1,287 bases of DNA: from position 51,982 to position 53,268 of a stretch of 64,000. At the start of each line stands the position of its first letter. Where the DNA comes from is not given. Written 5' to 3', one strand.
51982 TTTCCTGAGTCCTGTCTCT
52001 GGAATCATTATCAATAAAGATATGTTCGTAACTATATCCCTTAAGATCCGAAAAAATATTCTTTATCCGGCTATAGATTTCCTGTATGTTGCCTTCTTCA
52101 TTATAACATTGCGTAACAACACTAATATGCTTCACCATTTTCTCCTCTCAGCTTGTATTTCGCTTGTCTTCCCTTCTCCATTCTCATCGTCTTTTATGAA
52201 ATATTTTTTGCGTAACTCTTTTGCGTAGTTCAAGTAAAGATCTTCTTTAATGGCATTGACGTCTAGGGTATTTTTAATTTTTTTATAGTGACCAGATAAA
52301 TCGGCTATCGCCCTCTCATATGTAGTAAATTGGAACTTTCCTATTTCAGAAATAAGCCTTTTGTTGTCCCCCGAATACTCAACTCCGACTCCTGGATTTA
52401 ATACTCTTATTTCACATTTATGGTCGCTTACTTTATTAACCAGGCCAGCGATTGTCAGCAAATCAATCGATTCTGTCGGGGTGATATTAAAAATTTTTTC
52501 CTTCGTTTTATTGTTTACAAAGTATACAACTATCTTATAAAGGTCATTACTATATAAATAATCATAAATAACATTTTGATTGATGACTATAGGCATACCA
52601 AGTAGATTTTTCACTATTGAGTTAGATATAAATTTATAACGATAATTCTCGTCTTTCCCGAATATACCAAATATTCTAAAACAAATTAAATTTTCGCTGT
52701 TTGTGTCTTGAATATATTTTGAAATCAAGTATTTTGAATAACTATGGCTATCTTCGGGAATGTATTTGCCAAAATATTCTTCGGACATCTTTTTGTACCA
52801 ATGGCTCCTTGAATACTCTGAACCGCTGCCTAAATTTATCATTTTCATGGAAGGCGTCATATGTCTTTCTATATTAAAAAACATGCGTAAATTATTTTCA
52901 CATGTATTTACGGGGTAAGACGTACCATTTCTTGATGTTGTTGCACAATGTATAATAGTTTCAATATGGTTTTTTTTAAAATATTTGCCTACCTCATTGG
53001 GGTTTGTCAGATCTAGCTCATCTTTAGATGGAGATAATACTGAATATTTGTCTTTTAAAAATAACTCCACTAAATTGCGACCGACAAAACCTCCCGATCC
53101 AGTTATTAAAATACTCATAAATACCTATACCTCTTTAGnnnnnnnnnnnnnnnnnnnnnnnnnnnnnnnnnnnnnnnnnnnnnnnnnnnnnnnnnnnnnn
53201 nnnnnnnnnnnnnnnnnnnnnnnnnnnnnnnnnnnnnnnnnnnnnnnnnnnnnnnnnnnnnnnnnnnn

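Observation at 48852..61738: CDP-3,6-dideoxyhexose pathway core (ddhA, ddhB, E1) with accessory branching and methylation enzymes; E3 reductase not in window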

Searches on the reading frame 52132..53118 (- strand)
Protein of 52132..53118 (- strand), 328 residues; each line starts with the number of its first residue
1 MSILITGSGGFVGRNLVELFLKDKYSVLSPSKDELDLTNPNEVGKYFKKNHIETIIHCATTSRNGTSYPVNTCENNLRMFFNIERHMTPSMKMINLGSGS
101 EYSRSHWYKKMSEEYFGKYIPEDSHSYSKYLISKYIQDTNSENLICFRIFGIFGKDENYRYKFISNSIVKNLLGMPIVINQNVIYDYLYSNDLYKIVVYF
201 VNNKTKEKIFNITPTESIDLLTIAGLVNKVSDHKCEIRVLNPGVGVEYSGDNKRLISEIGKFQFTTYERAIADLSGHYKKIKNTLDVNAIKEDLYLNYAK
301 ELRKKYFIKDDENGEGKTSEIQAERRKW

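Call 4: search_protein_families(library=pfam, proteins=[window:52132-53118:-])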
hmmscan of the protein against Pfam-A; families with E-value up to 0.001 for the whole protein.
window:52132-53118:- (328 aa): 4 families
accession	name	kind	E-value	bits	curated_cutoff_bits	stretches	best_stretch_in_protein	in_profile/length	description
PF01370.27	Epimerase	-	2.5e-26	93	20.9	1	3-212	1-239/240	NAD dependent epimerase/dehydratase family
PF04321.23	RmlD_sub_bind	-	1.2e-10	41.4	27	1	1-60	1-60/287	RmlD substrate binding domain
PF16363.11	GDP_Man_Dehyd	-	7.5e-07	29.3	27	0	35-219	59-254/332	GDP-mannose 4,6 dehydratase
PF01073.25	3Beta_HSD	-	5.2e-05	22.9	22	0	4-25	1-22/280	3-beta hydroxysteroid dehydrogenase/isomerase family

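Call 6: search_protein_families(library=ncbifam, proteins=[window:52132-53118:-], max_evalue=0.00001)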
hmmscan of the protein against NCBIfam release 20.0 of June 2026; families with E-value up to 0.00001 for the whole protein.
window:52132-53118:- (328 aa): 5 families
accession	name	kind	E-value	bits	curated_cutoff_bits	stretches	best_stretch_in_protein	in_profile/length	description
NF047922.1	GDPFucSynFcl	equivalog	2.4e-11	43.6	500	1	3-105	5-112/308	GDP-L-fucose synthase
TIGR02197.1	heptose_epim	equivalog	2.7e-10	39.9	274.6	1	3-239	1-268/316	ADP-glyceromanno-heptose 6-epimerase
TIGR01214.1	rmlD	equivalog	1.7e-07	30.6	224.05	1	3-61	2-60/285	dTDP-4-dehydrorhamnose reductase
TIGR01181.1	dTDP_gluc_dehyt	equivalog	4.8e-07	29.2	365.1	0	36-279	58-312/321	dTDP-glucose 4,6-dehydratase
NF047837.1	UDPAcbARedWbcJ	equivalog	4.1e-06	25.9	500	0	1-238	1-222/372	UDP-2-acetamido-2,6-beta-L-arabino-hexul-4-ose reductase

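Call 54: search_solved_structures(query=window:52132-53118:-, max_evalue=0.00001)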
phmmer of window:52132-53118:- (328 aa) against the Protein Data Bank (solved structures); distinct sequences matched with E-value up to 0.00001: 1.
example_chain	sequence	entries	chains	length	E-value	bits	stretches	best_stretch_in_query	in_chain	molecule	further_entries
9gpi_D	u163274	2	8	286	1.5e-06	30.9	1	2-66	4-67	dTDP-4-dehydrorhamnose reductase, putative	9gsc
